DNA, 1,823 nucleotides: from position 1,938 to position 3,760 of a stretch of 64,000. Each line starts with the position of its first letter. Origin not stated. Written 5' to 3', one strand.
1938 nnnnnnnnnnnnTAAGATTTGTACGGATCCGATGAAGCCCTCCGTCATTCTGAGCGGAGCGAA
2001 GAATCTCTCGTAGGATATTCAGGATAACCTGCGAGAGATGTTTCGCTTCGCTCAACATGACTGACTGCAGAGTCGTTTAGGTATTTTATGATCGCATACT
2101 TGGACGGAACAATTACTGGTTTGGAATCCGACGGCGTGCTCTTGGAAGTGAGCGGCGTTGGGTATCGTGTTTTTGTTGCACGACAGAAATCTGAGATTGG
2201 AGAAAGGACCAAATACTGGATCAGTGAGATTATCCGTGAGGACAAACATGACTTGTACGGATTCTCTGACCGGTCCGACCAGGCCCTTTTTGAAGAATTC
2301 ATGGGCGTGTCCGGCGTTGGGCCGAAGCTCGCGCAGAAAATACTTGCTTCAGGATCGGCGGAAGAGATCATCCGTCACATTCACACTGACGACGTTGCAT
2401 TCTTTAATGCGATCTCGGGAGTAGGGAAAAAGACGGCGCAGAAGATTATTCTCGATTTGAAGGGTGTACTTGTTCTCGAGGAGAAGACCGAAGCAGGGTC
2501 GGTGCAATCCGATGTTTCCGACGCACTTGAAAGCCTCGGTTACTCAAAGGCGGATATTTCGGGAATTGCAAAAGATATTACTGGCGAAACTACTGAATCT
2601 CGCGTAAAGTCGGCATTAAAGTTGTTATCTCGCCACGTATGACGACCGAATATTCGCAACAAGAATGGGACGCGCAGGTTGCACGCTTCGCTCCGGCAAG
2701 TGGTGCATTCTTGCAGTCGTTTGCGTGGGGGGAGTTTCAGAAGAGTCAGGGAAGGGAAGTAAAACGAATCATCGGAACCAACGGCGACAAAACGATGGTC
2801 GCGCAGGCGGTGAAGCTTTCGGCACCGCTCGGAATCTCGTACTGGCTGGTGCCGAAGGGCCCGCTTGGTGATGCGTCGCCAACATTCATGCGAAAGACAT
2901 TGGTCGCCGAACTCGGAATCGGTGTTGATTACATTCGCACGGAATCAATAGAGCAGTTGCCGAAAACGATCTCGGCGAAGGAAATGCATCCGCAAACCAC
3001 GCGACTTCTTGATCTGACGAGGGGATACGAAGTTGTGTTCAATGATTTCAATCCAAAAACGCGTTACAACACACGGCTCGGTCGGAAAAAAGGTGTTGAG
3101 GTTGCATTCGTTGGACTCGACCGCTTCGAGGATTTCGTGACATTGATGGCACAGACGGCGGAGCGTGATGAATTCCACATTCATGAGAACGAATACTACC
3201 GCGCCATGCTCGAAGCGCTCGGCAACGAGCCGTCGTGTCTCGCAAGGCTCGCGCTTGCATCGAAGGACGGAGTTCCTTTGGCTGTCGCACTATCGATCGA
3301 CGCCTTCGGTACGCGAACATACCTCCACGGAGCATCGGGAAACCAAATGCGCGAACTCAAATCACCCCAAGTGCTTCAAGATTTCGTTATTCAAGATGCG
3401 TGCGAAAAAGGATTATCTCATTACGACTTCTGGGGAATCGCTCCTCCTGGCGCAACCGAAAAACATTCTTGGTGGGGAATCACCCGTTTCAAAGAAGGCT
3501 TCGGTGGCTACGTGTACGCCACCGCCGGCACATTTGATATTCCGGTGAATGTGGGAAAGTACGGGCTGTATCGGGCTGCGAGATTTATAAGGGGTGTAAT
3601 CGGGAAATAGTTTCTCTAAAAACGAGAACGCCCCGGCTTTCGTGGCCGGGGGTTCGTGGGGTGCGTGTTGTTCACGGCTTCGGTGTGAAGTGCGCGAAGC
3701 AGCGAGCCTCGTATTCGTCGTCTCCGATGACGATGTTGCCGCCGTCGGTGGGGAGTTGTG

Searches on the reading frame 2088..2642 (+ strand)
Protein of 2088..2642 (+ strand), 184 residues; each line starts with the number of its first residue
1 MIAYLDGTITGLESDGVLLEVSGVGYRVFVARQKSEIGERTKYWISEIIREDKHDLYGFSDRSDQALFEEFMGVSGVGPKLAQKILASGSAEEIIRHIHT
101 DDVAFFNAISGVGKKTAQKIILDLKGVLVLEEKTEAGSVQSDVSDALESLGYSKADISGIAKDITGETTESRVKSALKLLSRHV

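Call 85: search_protein_families(library=pfam, proteins=[window:2088-2642:+], max_evalue=0.0001)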
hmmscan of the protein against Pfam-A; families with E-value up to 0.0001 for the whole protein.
window:2088-2642:+ (184 aa): 7 families
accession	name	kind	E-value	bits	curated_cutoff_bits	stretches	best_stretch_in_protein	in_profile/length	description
PF01330.27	RuvA_N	-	1.6e-16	60.6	23.6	1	1-58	1-61/61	RuvA N terminal domain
PF14520.12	HHH_5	-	1.8e-14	54.4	27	1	68-125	1-56/57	Helix-hairpin-helix domain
PF00633.29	HHH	-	4.8e-10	39.2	24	0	66-87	8-29/30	Helix-hairpin-helix motif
PF07499.19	RuvA_C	-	9e-08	32.9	24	1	139-181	2-47/47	RuvA, C-terminal domain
PF01367.25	5_3_exonuc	-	1.5e-06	29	40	0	71-99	20-49/97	5'-3' exonuclease, C-terminal SAM fold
PF10391.15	DNA_pol_lambd_f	-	1.8e-05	24.9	29.8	0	70-87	2-19/51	Fingers domain of DNA polymerase lambda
PF21176.3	RecR_HhH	-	3.6e-05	23.9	27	0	107-124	9-26/45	RecR, helix-hairpin-helix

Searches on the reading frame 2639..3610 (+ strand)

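Call 85: search_protein_families(library=pfam, proteins=[window:2639-3610:+], max_evalue=0.0001)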
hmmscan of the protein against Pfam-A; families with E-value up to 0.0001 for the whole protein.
window:2639-3610:+ (323 aa): 2 families
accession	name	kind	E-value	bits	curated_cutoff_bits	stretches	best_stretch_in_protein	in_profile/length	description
PF02388.22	FemAB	-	2.4e-40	139.1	24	2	200-314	294-404/406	FemAB family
PF13480.13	Acetyltransf_6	-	1.5e-10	41.9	22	1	141-266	3-136/143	Acetyltransferase (GNAT) domain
